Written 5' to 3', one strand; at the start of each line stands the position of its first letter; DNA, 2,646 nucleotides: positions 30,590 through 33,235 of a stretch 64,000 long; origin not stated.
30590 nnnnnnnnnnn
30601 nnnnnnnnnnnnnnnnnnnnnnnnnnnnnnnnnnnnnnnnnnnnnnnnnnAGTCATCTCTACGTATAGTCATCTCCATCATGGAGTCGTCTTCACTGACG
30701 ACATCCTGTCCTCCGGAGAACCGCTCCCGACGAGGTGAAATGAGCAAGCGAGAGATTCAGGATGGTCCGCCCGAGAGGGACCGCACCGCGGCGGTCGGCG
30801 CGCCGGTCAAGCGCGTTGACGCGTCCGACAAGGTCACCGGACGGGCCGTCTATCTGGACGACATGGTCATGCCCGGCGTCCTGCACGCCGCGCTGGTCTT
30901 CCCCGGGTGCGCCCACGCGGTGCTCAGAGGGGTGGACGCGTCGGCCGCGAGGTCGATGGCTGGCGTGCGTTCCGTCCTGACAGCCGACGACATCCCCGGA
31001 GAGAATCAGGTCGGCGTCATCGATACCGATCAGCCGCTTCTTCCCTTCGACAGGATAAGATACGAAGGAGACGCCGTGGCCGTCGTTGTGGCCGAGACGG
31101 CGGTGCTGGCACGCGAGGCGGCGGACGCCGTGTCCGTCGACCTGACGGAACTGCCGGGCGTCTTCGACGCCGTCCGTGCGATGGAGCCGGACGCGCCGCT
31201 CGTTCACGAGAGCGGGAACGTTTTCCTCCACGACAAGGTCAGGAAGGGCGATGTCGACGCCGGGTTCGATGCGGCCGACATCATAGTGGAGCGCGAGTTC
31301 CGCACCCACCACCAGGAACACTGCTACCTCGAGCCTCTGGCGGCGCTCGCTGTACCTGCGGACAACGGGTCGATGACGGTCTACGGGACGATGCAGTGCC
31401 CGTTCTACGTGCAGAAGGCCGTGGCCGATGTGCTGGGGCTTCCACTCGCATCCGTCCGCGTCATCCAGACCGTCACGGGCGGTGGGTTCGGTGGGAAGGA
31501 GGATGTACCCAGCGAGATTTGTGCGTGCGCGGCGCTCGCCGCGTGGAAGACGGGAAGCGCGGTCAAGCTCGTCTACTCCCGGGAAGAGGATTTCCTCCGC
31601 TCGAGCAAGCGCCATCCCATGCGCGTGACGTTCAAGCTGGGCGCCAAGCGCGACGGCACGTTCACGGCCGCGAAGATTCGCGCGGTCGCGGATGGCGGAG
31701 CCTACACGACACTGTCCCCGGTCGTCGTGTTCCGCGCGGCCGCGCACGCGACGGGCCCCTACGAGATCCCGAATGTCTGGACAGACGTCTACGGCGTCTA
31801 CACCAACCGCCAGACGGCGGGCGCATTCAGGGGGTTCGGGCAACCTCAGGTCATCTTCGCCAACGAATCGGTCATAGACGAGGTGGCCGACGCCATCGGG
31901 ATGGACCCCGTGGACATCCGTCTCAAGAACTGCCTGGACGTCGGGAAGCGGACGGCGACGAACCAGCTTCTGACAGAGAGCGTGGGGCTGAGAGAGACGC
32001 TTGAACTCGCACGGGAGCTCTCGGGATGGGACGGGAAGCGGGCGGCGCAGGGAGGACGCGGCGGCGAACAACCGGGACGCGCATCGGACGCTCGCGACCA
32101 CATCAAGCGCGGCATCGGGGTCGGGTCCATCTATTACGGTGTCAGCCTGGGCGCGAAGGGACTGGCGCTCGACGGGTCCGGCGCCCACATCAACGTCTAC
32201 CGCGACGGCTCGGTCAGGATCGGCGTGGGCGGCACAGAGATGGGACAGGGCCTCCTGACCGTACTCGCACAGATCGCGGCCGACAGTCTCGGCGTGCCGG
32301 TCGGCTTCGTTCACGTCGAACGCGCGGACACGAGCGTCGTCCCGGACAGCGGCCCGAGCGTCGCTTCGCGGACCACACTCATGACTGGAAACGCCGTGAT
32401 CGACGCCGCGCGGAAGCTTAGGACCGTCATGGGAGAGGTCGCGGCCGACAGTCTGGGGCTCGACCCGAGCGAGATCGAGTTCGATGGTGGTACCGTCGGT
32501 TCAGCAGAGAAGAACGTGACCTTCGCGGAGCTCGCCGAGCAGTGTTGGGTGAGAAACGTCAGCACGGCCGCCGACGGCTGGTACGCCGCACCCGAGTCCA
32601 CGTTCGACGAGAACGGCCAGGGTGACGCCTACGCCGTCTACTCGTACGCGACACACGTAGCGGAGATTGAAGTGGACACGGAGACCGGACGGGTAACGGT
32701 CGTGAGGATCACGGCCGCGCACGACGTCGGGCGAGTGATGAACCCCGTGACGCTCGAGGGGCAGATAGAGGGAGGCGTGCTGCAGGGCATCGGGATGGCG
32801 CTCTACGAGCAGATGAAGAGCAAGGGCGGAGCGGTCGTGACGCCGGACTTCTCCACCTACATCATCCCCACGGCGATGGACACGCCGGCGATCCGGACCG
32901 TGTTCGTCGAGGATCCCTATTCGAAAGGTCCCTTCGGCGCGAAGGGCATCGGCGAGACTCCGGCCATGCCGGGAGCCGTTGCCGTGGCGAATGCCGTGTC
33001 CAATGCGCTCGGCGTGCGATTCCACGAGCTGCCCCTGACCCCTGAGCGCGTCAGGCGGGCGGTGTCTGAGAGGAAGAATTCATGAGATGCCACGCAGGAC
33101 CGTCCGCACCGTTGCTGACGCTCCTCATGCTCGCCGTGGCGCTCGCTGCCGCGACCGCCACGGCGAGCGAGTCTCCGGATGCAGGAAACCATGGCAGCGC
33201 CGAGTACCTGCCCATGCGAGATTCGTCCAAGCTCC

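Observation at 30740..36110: Orphan XDH-family MoCo subunit translationally coupled to two secreted repeat proteins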

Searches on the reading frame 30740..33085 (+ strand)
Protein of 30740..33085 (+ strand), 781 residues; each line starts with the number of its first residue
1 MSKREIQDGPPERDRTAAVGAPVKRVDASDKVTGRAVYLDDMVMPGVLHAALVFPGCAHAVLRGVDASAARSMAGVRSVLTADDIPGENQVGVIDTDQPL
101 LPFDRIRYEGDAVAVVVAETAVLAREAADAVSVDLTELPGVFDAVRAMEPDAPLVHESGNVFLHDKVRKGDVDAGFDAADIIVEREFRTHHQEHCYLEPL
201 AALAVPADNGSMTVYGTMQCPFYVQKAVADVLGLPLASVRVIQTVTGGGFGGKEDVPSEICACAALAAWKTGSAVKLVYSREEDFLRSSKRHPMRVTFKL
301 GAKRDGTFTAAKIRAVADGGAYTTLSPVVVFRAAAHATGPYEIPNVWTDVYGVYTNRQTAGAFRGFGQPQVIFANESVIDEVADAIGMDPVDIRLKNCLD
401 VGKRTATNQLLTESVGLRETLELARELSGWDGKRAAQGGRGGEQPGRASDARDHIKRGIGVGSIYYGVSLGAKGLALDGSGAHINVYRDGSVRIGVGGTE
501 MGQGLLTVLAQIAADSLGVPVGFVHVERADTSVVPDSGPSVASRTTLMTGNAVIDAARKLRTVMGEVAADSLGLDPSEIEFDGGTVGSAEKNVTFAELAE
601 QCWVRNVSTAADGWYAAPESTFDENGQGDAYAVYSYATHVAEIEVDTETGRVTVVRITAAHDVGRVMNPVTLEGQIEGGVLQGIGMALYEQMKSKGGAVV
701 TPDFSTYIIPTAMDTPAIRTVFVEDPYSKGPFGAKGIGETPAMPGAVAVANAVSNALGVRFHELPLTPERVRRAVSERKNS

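Call 4: search_protein_families(library=pfam, proteins=[window:30740-33085:+], max_evalue=0.01)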
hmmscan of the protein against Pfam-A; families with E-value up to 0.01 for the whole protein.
window:30740-33085:+ (781 aa): 3 families
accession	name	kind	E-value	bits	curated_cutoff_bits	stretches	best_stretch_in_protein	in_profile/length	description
PF02738.23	MoCoBD_1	-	9e-89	297.2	27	1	156-398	2-244/244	Molybdopterin cofactor-binding domain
PF20256.3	MoCoBD_2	-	1.4e-88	297.5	27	1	426-716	4-283/283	Molybdopterin cofactor-binding domain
PF01315.27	Ald_Xan_dh_C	-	1.3e-24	87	31.3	1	33-139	1-110/110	Aldehyde oxidase and xanthine dehydrogenase, a/b hammerhead domain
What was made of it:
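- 30740..33085 (+): XDH-family molybdenum-cofactor-binding large subunit, 781 aa. No signal peptide and no Fe-S or FAD domain. Pfam PF01315, PF02738 and PF20256 (call 4).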

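Call 6: find_encoding_contigs(protein=window:30740-33085:+, flank=10000, max_places=6)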
Protein window:30740-33085:+ (781 aa): 1 contig read that carries it; 1 place shown.
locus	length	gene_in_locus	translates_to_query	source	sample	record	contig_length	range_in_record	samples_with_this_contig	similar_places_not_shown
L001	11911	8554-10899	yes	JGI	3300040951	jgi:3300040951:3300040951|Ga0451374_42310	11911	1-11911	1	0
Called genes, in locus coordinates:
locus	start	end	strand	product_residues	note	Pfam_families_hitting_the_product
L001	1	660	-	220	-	?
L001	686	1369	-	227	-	PF13534:Fer4_17 (faint), PF13183:Fer4_8 (faint), PF14691:Fer4_20 (weak), PF13237:Fer4_10, PF12838:Fer4_7 (weak), PF13187:Fer4_9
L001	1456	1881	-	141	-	PF02662:FlpD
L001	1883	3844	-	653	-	PF07992:Pyr_redox_2 (weak), PF00890:FAD_binding_2 (weak), PF01134:GIDA (weak), PF12831:FAD_oxidored, PF13450:NAD_binding_8 (weak), PF12838:Fer4_7, PF13237:Fer4_10, PF14697:Fer4_21, +7 more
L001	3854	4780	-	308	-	PF02754:CCG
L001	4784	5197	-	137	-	PF13187:Fer4_9, PF13183:Fer4_8, PF13237:Fer4_10 (weak), PF13534:Fer4_17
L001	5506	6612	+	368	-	PF05048:NosD (faint)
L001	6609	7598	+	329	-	PF04463:2-thiour_desulf, PF08349:DUF1722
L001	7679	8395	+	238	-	-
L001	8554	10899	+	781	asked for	PF01315:Ald_Xan_dh_C, PF02738:MoCoBD_1, PF20256:MoCoBD_2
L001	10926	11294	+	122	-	-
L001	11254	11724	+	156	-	-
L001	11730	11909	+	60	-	?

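Call 20: search_protein_families(library=ncbifam, proteins=[window:30740-33082:+], max_evalue=0.01)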
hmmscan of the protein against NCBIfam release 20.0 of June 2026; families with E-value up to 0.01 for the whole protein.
window:30740-33082:+ (781 aa): 13 families
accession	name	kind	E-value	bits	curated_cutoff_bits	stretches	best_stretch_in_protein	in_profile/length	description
NF043082.1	XdhA_XDHase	equivalog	5.3e-171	570.4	780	1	19-777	1-754/758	xanthine dehydrogenase subunit XdhA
TIGR03196.1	pucD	equivalog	4.4e-166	554.4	783.65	1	19-771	3-754/763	xanthine dehydrogenase subunit D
NF007426.0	PRK09970.1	equivalog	7.3e-164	546.8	916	1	17-774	4-754/761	xanthine dehydrogenase molybdenum-binding subunit XdhA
TIGR03194.1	4hydrxCoA_A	equivalog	1.7e-158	529.4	994.55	1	24-774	2-745/746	4-hydroxybenzoyl-CoA reductase subunit alpha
TIGR02965.1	xanthine_xdhB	equivalog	4.8e-152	507.8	849.5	1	22-776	4-755/758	xanthine dehydrogenase molybdopterin binding subunit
TIGR03311.1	Se_dep_XDH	equivalog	3.6e-143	478.6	830.45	3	10-426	153-568/848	selenium-dependent xanthine dehydrogenase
NF041018.1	glyceraldDH_alpha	equivalog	1.3e-132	443.8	790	1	19-771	3-740/741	glyceraldehyde dehydrogenase subunit alpha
NF045668.1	pterin_aldehy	equivalog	7.5e-131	437.9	1100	1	17-775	173-904/905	molybdopterin-dependent aldehyde oxidoreductase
NF040766.1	CODH_aero_grp5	exception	1.5e-101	340.9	950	1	17-770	3-780/785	aerobic carbon-monoxide dehydrogenase large subunit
TIGR02416.1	CO_dehy_Mo_lg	equivalog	4.4e-96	322.7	991.15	1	32-773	6-769/770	aerobic carbon-monoxide dehydrogenase large subunit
NF041671.1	peri_hyde_PaoC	equivalog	5.7e-95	319.2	1180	1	14-773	13-729/735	aldehyde oxidoreductase molybdenum-binding subunit PaoC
TIGR02969.1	mam_aldehyde_ox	subfamily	9.7e-84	281.7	1912.3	1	14-776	571-1308/1330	aldehyde oxidase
TIGR03313.1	Se_sel_red_Mo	hypoth_equivalog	2.4e-79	267.2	1101.9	2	168-775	360-949/951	molybdopterin-dependent oxidoreductase Mo/Fe-S-binding subunit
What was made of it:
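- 30740..33085 (+): Below every NCBIfam equivalog cut-off; the best is XdhA at 570 bits against 780 (call 20).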

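Call 33: search_solved_structures(query=window:30740-33082:+, max_evalue=1e-20, show_alignments=2)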
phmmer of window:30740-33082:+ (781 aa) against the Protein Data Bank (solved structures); distinct sequences matched with E-value up to 1e-20: 42.
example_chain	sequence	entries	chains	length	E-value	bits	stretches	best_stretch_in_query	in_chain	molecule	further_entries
3hrd_A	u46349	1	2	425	3.1e-101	343.2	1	20-427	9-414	Nicotinate dehydrogenase large molybdopterin subunit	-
1jro_B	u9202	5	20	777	1.6e-100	340.8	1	18-776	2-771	xanthine dehydrogenase, chain B | XANTHINE DEHYDROGENASE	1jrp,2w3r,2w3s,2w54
2w55_B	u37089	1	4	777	3.8e-100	339.5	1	18-776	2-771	XANTHINE DEHYDROGENASE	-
1rm6_A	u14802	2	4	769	4.2e-100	339.4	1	15-775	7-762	4-hydroxybenzoyl-CoA reductase alpha subunit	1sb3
1n5x_A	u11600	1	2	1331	1.6e-93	317.6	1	7-757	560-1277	Xanthine Dehydrogenase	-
3una_A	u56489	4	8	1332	1.6e-93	317.6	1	7-757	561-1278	Xanthine dehydrogenase/oxidase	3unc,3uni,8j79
1fo4_A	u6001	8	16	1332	1.6e-93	317.6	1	7-757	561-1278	XANTHINE DEHYDROGENASE | Xanthine dehydrogenase/oxidase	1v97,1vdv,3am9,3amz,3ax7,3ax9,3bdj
1fiq_C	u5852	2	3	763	2e-93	317.3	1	18-757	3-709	XANTHINE OXIDASE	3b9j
3sr6_C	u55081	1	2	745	2e-93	317.3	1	19-757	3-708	Xanthine dehydrogenase/oxidase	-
3etr_C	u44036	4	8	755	2.2e-93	317.2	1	19-757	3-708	Xanthine dehydrogenase/oxidase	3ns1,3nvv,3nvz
3nrz_C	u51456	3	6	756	2.2e-93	317.2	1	19-757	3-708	Xanthine dehydrogenase/oxidase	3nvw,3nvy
3eub_C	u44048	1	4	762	2.3e-93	317.1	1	19-757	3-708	Xanthine dehydrogenase/oxidase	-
1dgj_A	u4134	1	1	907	1e-89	305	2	20-560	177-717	ALDEHYDE OXIDOREDUCTASE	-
2ckj_A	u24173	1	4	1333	2.8e-89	303.6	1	8-757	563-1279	XANTHINE OXIDOREDUCTASE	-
1wyg_A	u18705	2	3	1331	2.5e-88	300.5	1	7-559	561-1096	Xanthine dehydrogenase/oxidase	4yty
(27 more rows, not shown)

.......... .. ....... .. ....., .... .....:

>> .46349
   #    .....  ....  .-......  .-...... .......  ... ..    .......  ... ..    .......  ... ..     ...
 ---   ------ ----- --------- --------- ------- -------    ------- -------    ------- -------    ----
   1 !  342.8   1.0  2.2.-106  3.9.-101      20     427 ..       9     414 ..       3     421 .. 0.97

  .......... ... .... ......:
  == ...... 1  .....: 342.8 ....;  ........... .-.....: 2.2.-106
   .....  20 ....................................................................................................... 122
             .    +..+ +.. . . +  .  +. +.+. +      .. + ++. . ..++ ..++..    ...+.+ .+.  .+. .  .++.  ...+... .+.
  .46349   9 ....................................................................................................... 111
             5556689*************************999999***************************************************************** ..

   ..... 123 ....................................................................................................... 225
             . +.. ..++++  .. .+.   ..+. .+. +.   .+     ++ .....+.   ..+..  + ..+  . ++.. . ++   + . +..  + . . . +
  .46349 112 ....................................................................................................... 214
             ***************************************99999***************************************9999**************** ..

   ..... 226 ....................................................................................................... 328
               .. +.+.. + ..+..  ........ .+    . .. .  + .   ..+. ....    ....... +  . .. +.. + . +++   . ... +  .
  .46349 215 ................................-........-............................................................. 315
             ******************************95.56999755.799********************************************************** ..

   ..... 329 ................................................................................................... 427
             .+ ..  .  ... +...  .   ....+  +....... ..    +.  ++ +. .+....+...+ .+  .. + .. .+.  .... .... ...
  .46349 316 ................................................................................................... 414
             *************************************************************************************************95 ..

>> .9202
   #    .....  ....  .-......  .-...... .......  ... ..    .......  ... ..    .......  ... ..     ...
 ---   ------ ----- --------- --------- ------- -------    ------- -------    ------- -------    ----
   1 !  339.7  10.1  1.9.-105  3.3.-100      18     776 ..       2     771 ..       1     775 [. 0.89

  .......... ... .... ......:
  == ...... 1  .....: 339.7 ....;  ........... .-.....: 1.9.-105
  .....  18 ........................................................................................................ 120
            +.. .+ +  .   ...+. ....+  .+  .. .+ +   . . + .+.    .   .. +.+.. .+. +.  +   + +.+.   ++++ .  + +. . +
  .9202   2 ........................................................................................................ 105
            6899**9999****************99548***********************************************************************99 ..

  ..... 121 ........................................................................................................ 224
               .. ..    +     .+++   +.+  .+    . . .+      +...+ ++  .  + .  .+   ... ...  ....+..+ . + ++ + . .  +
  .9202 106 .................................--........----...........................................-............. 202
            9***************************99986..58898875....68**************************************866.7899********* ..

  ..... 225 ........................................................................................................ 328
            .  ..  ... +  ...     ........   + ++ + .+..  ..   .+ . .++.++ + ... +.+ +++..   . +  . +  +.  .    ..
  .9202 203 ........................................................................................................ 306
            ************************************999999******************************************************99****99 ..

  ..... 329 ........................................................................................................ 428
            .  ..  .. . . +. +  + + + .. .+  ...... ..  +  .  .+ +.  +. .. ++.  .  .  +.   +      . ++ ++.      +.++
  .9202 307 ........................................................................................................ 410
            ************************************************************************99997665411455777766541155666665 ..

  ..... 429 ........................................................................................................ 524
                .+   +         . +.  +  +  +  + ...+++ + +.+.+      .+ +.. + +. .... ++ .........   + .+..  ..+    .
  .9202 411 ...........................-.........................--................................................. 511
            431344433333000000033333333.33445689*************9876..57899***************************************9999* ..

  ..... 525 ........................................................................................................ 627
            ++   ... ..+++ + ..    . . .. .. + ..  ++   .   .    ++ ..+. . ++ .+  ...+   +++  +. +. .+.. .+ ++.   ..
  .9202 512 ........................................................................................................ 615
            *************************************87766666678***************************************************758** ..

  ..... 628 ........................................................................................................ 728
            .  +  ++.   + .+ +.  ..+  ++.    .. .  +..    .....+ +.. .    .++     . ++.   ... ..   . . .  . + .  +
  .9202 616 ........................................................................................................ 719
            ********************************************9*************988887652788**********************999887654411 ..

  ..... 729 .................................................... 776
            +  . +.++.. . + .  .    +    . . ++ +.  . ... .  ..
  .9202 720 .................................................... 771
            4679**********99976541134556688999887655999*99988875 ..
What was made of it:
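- On Xanthine dehydrogenase / Mo-hydroxylase family, large (MoCo) subunit: The alignment to 1jro_B (call 33) gives Q219, E254, R332, F366 and E739.
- Closest known: PaoABC periplasmic aldehyde oxidoreductase. Same: Same protein family (E = 6e-61, call 33).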
